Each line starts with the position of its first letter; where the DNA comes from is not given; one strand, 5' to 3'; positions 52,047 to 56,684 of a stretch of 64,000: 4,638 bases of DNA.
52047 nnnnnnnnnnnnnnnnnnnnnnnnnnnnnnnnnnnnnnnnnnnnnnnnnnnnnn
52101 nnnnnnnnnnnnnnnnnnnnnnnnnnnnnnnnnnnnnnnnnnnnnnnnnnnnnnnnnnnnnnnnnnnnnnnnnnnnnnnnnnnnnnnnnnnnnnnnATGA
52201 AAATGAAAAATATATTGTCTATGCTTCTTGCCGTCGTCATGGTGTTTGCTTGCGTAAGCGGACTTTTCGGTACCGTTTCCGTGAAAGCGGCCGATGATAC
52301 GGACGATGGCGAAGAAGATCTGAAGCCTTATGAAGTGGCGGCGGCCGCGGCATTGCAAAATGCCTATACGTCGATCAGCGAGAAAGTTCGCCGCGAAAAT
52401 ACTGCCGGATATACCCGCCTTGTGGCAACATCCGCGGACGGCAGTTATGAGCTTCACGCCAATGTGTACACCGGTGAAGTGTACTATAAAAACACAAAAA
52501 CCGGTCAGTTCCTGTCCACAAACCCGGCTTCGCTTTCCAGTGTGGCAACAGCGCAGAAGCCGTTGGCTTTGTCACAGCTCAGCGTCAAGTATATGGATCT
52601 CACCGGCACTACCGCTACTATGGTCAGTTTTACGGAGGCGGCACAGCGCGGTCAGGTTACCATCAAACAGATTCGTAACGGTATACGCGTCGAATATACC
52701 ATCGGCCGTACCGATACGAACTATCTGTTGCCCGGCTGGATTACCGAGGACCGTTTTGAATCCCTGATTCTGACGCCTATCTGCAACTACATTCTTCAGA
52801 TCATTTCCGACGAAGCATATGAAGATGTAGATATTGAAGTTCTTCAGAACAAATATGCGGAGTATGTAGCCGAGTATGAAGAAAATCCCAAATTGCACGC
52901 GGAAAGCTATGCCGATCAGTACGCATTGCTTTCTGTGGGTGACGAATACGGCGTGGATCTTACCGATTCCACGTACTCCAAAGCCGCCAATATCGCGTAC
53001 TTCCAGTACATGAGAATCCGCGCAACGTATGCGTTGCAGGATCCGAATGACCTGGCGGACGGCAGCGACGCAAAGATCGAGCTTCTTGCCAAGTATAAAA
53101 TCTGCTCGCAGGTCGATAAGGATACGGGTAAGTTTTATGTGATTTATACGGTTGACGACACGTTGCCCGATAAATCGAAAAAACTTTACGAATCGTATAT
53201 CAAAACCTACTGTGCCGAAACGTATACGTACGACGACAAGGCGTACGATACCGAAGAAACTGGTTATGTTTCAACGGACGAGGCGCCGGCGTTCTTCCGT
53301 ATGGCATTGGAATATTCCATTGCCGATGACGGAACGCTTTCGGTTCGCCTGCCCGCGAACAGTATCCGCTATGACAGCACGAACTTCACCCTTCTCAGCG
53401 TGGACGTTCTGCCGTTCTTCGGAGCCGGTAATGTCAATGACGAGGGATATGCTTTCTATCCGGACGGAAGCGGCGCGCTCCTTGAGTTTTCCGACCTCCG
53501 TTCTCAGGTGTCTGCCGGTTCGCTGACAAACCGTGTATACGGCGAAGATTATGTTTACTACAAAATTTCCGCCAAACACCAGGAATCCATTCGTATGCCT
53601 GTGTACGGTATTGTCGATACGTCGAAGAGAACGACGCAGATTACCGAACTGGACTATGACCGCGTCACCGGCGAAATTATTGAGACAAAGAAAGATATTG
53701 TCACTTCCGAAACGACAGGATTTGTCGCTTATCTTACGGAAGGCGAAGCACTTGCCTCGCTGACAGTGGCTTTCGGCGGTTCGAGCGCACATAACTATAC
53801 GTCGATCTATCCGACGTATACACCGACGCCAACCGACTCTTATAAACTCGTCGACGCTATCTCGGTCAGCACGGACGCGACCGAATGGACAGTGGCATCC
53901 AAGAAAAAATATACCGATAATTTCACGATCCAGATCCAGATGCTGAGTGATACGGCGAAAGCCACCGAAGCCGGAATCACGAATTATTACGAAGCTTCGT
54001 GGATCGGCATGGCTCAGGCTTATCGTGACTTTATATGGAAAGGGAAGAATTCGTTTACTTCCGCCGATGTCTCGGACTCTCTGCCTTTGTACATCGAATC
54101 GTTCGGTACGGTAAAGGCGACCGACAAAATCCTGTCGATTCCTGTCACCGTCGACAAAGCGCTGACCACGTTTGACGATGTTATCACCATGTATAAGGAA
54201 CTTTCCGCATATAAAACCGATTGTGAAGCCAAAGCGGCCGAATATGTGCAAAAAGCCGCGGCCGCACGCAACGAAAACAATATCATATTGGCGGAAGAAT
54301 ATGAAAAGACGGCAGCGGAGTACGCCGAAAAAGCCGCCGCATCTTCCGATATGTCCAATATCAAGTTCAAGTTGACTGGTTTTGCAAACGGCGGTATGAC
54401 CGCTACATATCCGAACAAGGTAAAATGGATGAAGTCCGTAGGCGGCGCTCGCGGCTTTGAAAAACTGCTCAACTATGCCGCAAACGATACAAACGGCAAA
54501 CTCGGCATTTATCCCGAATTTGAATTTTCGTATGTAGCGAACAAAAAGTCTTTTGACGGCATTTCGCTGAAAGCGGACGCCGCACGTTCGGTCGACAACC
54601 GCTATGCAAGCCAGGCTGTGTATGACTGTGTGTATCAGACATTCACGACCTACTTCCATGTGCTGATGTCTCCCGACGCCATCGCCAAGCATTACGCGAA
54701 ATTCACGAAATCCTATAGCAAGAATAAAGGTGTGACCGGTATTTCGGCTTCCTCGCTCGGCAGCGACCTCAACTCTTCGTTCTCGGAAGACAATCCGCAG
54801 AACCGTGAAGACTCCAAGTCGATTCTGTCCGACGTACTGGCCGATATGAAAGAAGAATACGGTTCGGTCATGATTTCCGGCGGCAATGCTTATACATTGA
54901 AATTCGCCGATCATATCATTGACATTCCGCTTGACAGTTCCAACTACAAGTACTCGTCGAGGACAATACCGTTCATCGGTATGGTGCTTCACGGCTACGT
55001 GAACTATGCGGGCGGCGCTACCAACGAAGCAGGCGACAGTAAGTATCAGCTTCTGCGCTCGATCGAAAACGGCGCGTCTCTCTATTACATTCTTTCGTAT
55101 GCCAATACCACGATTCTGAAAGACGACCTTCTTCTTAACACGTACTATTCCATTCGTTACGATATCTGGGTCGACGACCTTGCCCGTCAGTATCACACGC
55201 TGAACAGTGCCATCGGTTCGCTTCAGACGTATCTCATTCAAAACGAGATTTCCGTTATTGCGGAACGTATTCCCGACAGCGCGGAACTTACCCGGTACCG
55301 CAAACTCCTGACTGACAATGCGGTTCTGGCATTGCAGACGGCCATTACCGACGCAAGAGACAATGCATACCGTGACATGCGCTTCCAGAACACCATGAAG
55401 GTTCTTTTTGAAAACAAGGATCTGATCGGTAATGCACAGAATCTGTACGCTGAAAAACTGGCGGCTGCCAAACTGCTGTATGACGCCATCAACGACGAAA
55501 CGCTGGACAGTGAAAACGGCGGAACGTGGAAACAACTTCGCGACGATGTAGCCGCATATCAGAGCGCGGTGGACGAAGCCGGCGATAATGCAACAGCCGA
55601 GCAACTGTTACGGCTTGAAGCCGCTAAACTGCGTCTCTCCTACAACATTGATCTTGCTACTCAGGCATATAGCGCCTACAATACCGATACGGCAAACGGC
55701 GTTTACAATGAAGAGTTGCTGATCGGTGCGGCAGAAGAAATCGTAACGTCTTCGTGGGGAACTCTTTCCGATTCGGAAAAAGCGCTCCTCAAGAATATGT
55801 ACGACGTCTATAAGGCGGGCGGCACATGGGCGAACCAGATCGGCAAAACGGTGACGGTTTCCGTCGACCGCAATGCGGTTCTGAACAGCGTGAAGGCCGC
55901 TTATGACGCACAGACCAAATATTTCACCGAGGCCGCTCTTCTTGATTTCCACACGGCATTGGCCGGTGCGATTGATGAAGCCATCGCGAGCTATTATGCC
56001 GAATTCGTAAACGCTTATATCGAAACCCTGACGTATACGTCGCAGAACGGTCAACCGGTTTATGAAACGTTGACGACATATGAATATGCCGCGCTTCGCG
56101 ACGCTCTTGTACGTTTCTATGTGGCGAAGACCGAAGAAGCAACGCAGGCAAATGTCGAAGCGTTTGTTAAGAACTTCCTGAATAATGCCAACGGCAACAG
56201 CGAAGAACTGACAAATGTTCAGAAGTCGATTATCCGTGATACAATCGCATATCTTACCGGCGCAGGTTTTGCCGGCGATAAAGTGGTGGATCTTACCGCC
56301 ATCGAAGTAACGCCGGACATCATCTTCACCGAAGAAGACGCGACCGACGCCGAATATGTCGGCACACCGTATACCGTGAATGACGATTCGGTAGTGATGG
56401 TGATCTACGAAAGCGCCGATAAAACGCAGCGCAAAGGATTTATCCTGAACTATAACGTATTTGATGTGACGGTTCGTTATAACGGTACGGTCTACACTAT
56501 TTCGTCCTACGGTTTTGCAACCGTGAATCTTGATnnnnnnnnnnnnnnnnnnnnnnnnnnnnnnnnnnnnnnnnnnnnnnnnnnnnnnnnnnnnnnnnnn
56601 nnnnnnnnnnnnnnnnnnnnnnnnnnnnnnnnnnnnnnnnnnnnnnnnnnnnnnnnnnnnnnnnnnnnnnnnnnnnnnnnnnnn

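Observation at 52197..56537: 1446-aa anchored extracytoplasmic protein with no assignable catalytic family (DUF5696-like)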

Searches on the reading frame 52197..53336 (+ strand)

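Call 12: search_protein_families(library=pfam, proteins=[window:52197-53336:+], max_evalue=0.1)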
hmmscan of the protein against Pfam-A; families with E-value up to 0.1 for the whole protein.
window:52197-53336:+ (380 aa): 1 family
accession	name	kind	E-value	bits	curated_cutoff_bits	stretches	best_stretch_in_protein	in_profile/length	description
PF15073.11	SPATA48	-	0.055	14.2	27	0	25-77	21-68/128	Spermatogenesis-associated protein 48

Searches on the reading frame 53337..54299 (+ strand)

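Call 12: search_protein_families(library=pfam, proteins=[window:53337-54299:+], max_evalue=0.1)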
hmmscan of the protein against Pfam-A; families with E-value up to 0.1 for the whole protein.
window:53337-54299:+ (321 aa): 2 families
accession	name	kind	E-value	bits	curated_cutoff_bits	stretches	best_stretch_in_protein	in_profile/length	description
PF18952.6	DUF5696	-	2.9e-43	148.7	25.6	2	1-101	35-138/612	Family of unknown function (DUF5696)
PF21170.4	FAN1_TPR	-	0.09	13.2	24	0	200-298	9-102/154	Fanconi-associated nuclease 1, TPR domain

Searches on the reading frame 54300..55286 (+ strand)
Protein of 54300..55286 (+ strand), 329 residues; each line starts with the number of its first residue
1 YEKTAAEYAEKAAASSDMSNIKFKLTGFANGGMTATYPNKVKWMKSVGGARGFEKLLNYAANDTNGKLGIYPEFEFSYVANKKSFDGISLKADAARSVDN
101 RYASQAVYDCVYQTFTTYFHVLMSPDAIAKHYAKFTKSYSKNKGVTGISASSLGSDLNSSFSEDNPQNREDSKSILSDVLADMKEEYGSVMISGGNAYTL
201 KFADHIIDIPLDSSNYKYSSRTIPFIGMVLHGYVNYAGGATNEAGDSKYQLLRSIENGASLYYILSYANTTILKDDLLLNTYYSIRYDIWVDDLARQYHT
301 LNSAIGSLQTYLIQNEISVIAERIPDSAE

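Call 12: search_protein_families(library=pfam, proteins=[window:54300-55286:+], max_evalue=0.1)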
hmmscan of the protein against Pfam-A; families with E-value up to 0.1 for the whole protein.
window:54300-55286:+ (329 aa): 1 family
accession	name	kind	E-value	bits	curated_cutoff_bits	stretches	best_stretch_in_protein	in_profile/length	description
PF18952.6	DUF5696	-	5.5e-74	250.2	25.6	1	15-315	278-572/612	Family of unknown function (DUF5696)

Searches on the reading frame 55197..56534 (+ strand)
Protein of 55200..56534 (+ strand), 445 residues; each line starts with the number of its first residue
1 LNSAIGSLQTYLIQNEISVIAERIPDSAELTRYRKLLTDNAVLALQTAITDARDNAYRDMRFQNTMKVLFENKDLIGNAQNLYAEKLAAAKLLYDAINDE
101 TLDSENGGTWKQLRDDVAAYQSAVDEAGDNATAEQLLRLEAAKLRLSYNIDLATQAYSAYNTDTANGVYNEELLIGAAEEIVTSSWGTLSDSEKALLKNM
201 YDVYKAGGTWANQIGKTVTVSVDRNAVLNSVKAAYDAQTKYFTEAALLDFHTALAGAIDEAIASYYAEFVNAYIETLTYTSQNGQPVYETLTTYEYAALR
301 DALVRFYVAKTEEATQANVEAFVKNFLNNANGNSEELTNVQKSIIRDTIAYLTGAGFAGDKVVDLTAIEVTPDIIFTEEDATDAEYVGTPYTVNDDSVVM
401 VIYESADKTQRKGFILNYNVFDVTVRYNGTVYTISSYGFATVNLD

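Call 12: search_protein_families(library=pfam, proteins=[window:55200-56534:+], max_evalue=0.1)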
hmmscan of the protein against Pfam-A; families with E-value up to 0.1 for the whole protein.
window:55200-56534:+ (445 aa): 0 families

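Call 70: predict_structure(alignment_id=A2)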
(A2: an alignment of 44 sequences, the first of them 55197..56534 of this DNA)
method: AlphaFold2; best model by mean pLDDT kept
length: 446 residues; sequences in the alignment: 44
mean_pLDDT: 91.1   pTM: 0.83
mean pLDDT of the five models: 91.1, 91.1, 90.9, 90.9, 87.6
residues with pLDDT >= 90: 335; 70-90: 96; 50-70: 14; < 50: 1
segments of 3 or more residues with pLDDT < 50: none
pLDDT, mean of each block of 10 residues (from residue 1): 80 94 95 94 98 94 94 95 92 82 61 87 96 96 88 86 83 94 95 95 95 85 97 95 93 97 95 89 73 91 93 94 96 91 93 74 93 90 94 96 94 96 96 97 91
secondary structure, 60 per line:
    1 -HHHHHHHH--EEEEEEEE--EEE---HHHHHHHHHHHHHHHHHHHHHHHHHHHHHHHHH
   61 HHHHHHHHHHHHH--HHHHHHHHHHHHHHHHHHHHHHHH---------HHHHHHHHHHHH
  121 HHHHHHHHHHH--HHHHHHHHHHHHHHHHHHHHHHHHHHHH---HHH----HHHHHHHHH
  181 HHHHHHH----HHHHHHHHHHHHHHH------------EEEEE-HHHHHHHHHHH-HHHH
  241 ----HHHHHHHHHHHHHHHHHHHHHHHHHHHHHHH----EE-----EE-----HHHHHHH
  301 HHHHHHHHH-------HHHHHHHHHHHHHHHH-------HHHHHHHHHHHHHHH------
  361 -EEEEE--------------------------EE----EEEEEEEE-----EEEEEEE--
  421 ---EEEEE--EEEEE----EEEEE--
elements in order: H2-9 E12-19 E22-24 H28-73 H76-99 H109-131 H134-161 H172-187 H192-206 E219-223 H225-235 H237-240 H245-275 H294-309 H317-332 H340-354 E362-366 E399-406 E412-418 E424-428 E431-435 E440-444

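Call 72: fold_search(model_id=the predicted structure, library=pdb)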
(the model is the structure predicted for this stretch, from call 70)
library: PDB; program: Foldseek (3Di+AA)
matches with E <= 10: 468; with E <= 0.001: 0
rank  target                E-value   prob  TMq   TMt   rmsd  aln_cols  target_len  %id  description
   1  6w0p_C                3.5e-02  0.15  0.10  0.07  25.1       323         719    7  Putative kojibiose phosphorylase from human microbiome (released 2020-03-18)
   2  6w0p_D                8.9e-02  0.10  0.10  0.07  25.3       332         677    8  Putative kojibiose phosphorylase from human microbiome (released 2020-03-18)
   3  8i21_B                1.1e-01  0.23  0.11  0.18  23.3       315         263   13  Cryo-EM structure of 6-subunit Smc5/6 arm region (released 2024-06-26)
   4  6w0p_B                1.1e-01  0.08  0.09  0.06  25.9       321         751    8  Putative kojibiose phosphorylase from human microbiome (released 2020-03-18)
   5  9c4k_B                1.3e-01  0.07  0.08  0.04  36.6       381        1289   11  Yersinia entomophaga holotoxin complex in prepore conformation (released 2025-12-31)
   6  9qxx_B                1.9e-01  0.15  0.12  0.09  29.9       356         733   10  JetABC DNA loaded state dimer (released 2025-10-01)
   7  3ukm_A                2.2e-01  0.14  0.12  0.18  26.3       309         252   13  Crystal structure of the human two pore domain potassium ion channel K2P1 (TWIK-1) (released 2012-02-08)
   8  3vkh_B                2.2e-01  0.10  0.10  0.03  23.9       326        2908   16  X-ray structure of a functional full-length dynein motor domain (released 2012-03-14)
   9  5zx2_D                2.7e-01  0.23  0.17  0.08  24.0       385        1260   10  Mycobacterium tuberculosis RNA polymerase transcription initiation complex with ECF sigma factor sigma H and 7nt RNA (released 2019-03-20)
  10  6djl_B                2.9e-01  0.28  0.15  0.26  20.7       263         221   12  Crystal structure of the Rab11 GEF SH3BP5 bound to nucleotide free Rab11A (released 2018-09-26)
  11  21kl_B                2.9e-01  0.13  0.10  0.17  28.9       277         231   13  Cryo-EM structure of TasH-pre-tigRNA-dsDNA complex (released 2026-03-11)
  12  9jr6_A                2.9e-01  0.07  0.09  0.11  32.1       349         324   13  Complex structure of OsSPS3 with Aclonifen (released 2025-12-17)
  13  7xdi_F                3.2e-01  0.04  0.07  0.07  30.7       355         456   10  Tail structure of bacteriophage SSV19 (released 2022-08-10)
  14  6jcx_D                3.4e-01  0.28  0.17  0.07  21.7       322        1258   10  Mycobacterium tuberculosis transcription initiation complex with ECF sigma factor sigma H and 6nt RNA (released 2019-05-29)
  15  3vkg_A                3.4e-01  0.16  0.14  0.03  23.6       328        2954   14  X-ray structure of an MTBD truncation mutant of dynein motor domain (released 2012-03-14)
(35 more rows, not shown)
